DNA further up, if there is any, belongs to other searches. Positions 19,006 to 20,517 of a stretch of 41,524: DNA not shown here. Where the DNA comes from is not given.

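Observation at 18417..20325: LicC-like nucleotidyltransferase paired with a soluble sulfatase-fold protein that cannot be a sulfatase: candidate phospho-substituent decoration module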

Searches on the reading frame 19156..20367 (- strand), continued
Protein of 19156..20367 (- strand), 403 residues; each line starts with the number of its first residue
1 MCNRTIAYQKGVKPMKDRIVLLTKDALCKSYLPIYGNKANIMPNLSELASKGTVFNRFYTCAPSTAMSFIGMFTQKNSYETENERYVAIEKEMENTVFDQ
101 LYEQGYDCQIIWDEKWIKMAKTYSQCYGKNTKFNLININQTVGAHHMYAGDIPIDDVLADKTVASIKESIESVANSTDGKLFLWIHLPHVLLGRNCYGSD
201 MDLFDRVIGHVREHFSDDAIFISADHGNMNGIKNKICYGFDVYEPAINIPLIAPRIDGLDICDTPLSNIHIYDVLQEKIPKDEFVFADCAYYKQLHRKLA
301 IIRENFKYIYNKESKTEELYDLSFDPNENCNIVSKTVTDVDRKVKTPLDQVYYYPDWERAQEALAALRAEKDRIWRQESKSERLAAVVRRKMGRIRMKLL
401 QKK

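Call 76: search_protein_representatives(alignment_id=A2)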
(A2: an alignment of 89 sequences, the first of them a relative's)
Query: 89 sequences, 399 profile positions. Proteins with E-value up to 0.001 (for the whole library): 29413; up to 1e-10: 3805; up to 1e-30: 80. The best 150 are listed.
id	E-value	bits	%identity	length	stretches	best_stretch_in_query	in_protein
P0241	3.0e-169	579.6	-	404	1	2-387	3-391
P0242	1.9e-154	530.8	-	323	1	2-317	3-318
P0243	4.6e-133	460.5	-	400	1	2-387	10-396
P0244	1.2e-131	455.8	-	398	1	3-391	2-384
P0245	2.2e-129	448.3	-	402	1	2-383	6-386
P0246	1.4e-128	445.7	-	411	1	4-393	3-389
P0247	2.5e-128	444.9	-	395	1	3-394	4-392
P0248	1.8e-127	442.0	-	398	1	1-395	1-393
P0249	2.7e-125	434.9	-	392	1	1-384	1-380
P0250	1.3e-124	432.7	-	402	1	3-396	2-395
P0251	1.2e-121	422.9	-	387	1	2-390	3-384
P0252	1.8e-121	422.2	-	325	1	76-395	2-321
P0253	4.4e-117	407.8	-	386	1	3-389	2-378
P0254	2.5e-116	405.3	-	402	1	1-386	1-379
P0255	5.3e-105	368.0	-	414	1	2-384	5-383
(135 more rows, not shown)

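Call 77: search_protein_families(library=ncbifam, proteins=[L008:11213-11656:+, L016:11215-12807:+, L021:13697-14419:+, L005:6382-7728:+, L016:12870-13583:+], max_evalue=1e-8)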
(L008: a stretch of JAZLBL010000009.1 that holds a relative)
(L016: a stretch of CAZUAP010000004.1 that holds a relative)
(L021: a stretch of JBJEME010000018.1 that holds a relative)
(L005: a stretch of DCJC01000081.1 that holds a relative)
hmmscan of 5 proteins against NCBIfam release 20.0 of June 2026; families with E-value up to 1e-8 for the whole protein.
L008:11213-11656:+ (147 aa): 5 families
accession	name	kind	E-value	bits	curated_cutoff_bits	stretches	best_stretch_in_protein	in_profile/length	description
TIGR01518.1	g3p_cytidyltrns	equivalog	5.5e-25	87.9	165.4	1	9-133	3-123/125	glycerol-3-phosphate cytidylyltransferase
TIGR02199.1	rfaE_dom_II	equivalog_domain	5.3e-17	62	181.5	1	6-135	13-142/144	D-glycero-beta-D-manno-heptose 1-phosphate adenylyltransferase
TIGR00125.1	cyt_tran_rel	domain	5.6e-17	61.7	27.7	1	6-69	1-63/65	adenylyltransferase/cytidyltransferase family protein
NF008454.0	PRK11316.1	equivalog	8e-12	44.5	521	1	7-137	343-473/475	bifunctional D-glycero-beta-D-manno-heptose-7-phosphate kinase/D-glycero-beta-D-manno-heptose 1-phosphate adenylyltransferase HldE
NF001985.0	PRK00777.1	subfamily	2.8e-10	40.5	104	1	6-65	9-65/157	pantetheine-phosphate adenylyltransferase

L016:11215-12807:+ (530 aa): 8 families
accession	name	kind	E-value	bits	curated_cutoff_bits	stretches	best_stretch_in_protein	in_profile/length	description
NF041135.1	IPPtranDIPPsyn_Thcocales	equivalog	1.6e-15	57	580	1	4-107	2-104/419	bifunctional L-myo-inositol-1-phosphate cytidylyltransferase/CDP-L-myo-inositol myo-inositolphosphotransferase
TIGR03992.1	Arch_glmU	subfamily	3.1e-15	56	292.1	1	4-101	2-102/393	bifunctional sugar-1-phosphate nucleotidylyltransferase/acetyltransferase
NF041313.1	UDPGP_AglF_Halo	equivalog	1.1e-14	54.5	400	1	4-63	2-61/234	UTP--glucose-1-phosphate uridylyltransferase AglF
NF041256.1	GntI_guanitoxin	equivalog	6.5e-14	51.9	357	1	249-473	13-236/282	guanitoxin biosynthesis pre-guanitoxin N-oxide kinase GntI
NF045761.1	NAMPUrTaseMurU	equivalog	5e-12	46.1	250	1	5-61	3-59/226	N-acetylmuramate alpha-1-phosphate uridylyltransferase MurU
NF045665.1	NTPtran_DVU1551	equivalog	2.2e-11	43.4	315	1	4-87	2-79/359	DVU_1551 family NTP transferase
TIGR01208.1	rmlA_long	equivalog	2.8e-11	42.9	320.25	1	5-99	2-100/353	glucose-1-phosphate thymidylyltransferase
NF041173.1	Sug_nt_acttase_Thmprot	equivalog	6.5e-09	35.2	600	1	4-89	2-88/405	bifunctional sugar-1-phosphate nucleotidylyltransferase/acetyltransferase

L021:13697-14419:+ (240 aa): 6 families
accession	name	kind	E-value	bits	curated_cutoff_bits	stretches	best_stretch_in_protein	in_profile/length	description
NF001186.0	PRK00155.2-3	equivalog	4.7e-32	111.2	253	1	4-225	7-218/224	2-C-methyl-D-erythritol 4-phosphate cytidylyltransferase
TIGR00453.1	ispD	equivalog_domain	3.3e-30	105.2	181.3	1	5-226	3-216/219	2-C-methyl-D-erythritol 4-phosphate cytidylyltransferase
NF001183.0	PRK00155.1-3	subfamily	1.4e-29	103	166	1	1-226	1-228/237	D-ribitol-5-phosphate cytidylyltransferase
NF009924.0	PRK13385.1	subfamily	7.1e-21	74.9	342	1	4-222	5-216/230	2-C-methyl-D-erythritol 4-phosphate cytidylyltransferase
NF006899.0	PRK09382.1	equivalog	8.1e-21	74.6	417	1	5-227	10-218/387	bifunctional 2-C-methyl-D-erythritol 4-phosphate cytidylyltransferase/2-C-methyl-D-erythritol 2,4-cyclodiphosphate synthase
NF045495.1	AdoCbiPCobY_Meth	equivalog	8.3e-09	35.2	250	0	5-155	4-148/195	adenosylcobinamide-phosphate guanylyltransferase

L005:6382-7728:+ (448 aa): 13 families
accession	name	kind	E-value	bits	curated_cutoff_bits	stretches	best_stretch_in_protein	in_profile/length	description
TIGR01518.1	g3p_cytidyltrns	equivalog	3e-36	124.2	165.4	1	4-126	1-124/125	glycerol-3-phosphate cytidylyltransferase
NF040723.1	UDP-GlcNAcDh_Arch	equivalog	4e-18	66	450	1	131-276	1-146/302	UDP-N-acetylglucosamine 3-dehydrogenase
NF008607.0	PRK11579.1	subfamily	9.6e-18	64.3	330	1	130-343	4-220/346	oxidoreductase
NF041392.1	XylDh_Gfo6_Halo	equivalog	1.2e-17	63.8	350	1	127-307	13-205/350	D-xylose 1-dehydrogenase Gfo6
TIGR00125.1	cyt_tran_rel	domain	5.8e-16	58.4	27.7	1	4-67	2-63/65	adenylyltransferase/cytidyltransferase family protein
TIGR04380.1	myo_inos_iolG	equivalog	6.3e-16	58.2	355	1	131-274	2-148/330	inositol 2-dehydrogenase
NF001985.0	PRK00777.1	subfamily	4e-13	49.7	104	1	1-62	4-64/157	pantetheine-phosphate adenylyltransferase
NF007574.0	PRK10206.1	equivalog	7.4e-13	48.3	352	1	190-316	65-189/345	oxidoreductase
TIGR02199.1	rfaE_dom_II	equivalog_domain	7.8e-13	48.5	181.5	1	3-97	13-107/144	D-glycero-beta-D-manno-heptose 1-phosphate adenylyltransferase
NF052479.1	LevoglcsnDh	equivalog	2.1e-12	46.4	650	1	130-276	3-159/386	levoglucosan dehydrogenase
NF058561.1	BT_2158_fam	equivalog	4.9e-11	41.9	750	1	182-280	88-186/487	glycoside 3-dehydrogenase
NF052679.1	InsChiInosDhIolG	equivalog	2.4e-10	40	540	1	131-245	3-121/343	bifunctional inositol 2-dehydrogenase/D-chiro-inositol 1-dehydrogenase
NF008454.0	PRK11316.1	equivalog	1.5e-09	37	521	1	3-71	342-411/475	bifunctional D-glycero-beta-D-manno-heptose-7-phosphate kinase/D-glycero-beta-D-manno-heptose 1-phosphate adenylyltransferase HldE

L016:12870-13583:+ (238 aa): 5 families
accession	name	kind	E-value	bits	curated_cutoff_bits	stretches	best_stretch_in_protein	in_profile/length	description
TIGR00453.1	ispD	equivalog_domain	2.6e-39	134.9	181.3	1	3-226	1-216/219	2-C-methyl-D-erythritol 4-phosphate cytidylyltransferase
NF001186.0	PRK00155.2-3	equivalog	1.3e-36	126.2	253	1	3-226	6-219/224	2-C-methyl-D-erythritol 4-phosphate cytidylyltransferase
NF001183.0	PRK00155.1-3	subfamily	3.1e-33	115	166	1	1-226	1-228/237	D-ribitol-5-phosphate cytidylyltransferase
NF009924.0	PRK13385.1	subfamily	1.3e-28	100.2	342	1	2-226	2-220/230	2-C-methyl-D-erythritol 4-phosphate cytidylyltransferase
NF006899.0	PRK09382.1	equivalog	2e-27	96.3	417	1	3-226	8-217/387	bifunctional 2-C-methyl-D-erythritol 4-phosphate cytidylyltransferase/2-C-methyl-D-erythritol 2,4-cyclodiphosphate synthase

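Call 79: search_solved_structures(query=A2, max_evalue=1e-11, show_alignments=5)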
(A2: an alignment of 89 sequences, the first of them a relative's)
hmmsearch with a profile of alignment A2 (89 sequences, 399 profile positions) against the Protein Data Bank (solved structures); distinct sequences matched with E-value up to 1e-11: 6.
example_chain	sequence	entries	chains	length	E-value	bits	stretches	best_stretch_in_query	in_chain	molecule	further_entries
7oz8_AAA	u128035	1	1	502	4.5e-15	58.7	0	4-106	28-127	Choline-sulfatase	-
3ed4_A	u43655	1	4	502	3e-14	56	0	4-99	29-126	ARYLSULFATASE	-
7stt_A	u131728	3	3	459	2.1e-13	53.2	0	3-100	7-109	N-acetylgalactosamine-6-sulfatase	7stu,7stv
7pth_A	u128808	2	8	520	1.3e-12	50.6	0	287-366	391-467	Choline sulfatase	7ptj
6g5z_A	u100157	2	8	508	4e-12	49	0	287-366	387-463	Choline-sulfatase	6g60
6fny_A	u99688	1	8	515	4.9e-12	48.7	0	287-366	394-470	Choline-sulfatase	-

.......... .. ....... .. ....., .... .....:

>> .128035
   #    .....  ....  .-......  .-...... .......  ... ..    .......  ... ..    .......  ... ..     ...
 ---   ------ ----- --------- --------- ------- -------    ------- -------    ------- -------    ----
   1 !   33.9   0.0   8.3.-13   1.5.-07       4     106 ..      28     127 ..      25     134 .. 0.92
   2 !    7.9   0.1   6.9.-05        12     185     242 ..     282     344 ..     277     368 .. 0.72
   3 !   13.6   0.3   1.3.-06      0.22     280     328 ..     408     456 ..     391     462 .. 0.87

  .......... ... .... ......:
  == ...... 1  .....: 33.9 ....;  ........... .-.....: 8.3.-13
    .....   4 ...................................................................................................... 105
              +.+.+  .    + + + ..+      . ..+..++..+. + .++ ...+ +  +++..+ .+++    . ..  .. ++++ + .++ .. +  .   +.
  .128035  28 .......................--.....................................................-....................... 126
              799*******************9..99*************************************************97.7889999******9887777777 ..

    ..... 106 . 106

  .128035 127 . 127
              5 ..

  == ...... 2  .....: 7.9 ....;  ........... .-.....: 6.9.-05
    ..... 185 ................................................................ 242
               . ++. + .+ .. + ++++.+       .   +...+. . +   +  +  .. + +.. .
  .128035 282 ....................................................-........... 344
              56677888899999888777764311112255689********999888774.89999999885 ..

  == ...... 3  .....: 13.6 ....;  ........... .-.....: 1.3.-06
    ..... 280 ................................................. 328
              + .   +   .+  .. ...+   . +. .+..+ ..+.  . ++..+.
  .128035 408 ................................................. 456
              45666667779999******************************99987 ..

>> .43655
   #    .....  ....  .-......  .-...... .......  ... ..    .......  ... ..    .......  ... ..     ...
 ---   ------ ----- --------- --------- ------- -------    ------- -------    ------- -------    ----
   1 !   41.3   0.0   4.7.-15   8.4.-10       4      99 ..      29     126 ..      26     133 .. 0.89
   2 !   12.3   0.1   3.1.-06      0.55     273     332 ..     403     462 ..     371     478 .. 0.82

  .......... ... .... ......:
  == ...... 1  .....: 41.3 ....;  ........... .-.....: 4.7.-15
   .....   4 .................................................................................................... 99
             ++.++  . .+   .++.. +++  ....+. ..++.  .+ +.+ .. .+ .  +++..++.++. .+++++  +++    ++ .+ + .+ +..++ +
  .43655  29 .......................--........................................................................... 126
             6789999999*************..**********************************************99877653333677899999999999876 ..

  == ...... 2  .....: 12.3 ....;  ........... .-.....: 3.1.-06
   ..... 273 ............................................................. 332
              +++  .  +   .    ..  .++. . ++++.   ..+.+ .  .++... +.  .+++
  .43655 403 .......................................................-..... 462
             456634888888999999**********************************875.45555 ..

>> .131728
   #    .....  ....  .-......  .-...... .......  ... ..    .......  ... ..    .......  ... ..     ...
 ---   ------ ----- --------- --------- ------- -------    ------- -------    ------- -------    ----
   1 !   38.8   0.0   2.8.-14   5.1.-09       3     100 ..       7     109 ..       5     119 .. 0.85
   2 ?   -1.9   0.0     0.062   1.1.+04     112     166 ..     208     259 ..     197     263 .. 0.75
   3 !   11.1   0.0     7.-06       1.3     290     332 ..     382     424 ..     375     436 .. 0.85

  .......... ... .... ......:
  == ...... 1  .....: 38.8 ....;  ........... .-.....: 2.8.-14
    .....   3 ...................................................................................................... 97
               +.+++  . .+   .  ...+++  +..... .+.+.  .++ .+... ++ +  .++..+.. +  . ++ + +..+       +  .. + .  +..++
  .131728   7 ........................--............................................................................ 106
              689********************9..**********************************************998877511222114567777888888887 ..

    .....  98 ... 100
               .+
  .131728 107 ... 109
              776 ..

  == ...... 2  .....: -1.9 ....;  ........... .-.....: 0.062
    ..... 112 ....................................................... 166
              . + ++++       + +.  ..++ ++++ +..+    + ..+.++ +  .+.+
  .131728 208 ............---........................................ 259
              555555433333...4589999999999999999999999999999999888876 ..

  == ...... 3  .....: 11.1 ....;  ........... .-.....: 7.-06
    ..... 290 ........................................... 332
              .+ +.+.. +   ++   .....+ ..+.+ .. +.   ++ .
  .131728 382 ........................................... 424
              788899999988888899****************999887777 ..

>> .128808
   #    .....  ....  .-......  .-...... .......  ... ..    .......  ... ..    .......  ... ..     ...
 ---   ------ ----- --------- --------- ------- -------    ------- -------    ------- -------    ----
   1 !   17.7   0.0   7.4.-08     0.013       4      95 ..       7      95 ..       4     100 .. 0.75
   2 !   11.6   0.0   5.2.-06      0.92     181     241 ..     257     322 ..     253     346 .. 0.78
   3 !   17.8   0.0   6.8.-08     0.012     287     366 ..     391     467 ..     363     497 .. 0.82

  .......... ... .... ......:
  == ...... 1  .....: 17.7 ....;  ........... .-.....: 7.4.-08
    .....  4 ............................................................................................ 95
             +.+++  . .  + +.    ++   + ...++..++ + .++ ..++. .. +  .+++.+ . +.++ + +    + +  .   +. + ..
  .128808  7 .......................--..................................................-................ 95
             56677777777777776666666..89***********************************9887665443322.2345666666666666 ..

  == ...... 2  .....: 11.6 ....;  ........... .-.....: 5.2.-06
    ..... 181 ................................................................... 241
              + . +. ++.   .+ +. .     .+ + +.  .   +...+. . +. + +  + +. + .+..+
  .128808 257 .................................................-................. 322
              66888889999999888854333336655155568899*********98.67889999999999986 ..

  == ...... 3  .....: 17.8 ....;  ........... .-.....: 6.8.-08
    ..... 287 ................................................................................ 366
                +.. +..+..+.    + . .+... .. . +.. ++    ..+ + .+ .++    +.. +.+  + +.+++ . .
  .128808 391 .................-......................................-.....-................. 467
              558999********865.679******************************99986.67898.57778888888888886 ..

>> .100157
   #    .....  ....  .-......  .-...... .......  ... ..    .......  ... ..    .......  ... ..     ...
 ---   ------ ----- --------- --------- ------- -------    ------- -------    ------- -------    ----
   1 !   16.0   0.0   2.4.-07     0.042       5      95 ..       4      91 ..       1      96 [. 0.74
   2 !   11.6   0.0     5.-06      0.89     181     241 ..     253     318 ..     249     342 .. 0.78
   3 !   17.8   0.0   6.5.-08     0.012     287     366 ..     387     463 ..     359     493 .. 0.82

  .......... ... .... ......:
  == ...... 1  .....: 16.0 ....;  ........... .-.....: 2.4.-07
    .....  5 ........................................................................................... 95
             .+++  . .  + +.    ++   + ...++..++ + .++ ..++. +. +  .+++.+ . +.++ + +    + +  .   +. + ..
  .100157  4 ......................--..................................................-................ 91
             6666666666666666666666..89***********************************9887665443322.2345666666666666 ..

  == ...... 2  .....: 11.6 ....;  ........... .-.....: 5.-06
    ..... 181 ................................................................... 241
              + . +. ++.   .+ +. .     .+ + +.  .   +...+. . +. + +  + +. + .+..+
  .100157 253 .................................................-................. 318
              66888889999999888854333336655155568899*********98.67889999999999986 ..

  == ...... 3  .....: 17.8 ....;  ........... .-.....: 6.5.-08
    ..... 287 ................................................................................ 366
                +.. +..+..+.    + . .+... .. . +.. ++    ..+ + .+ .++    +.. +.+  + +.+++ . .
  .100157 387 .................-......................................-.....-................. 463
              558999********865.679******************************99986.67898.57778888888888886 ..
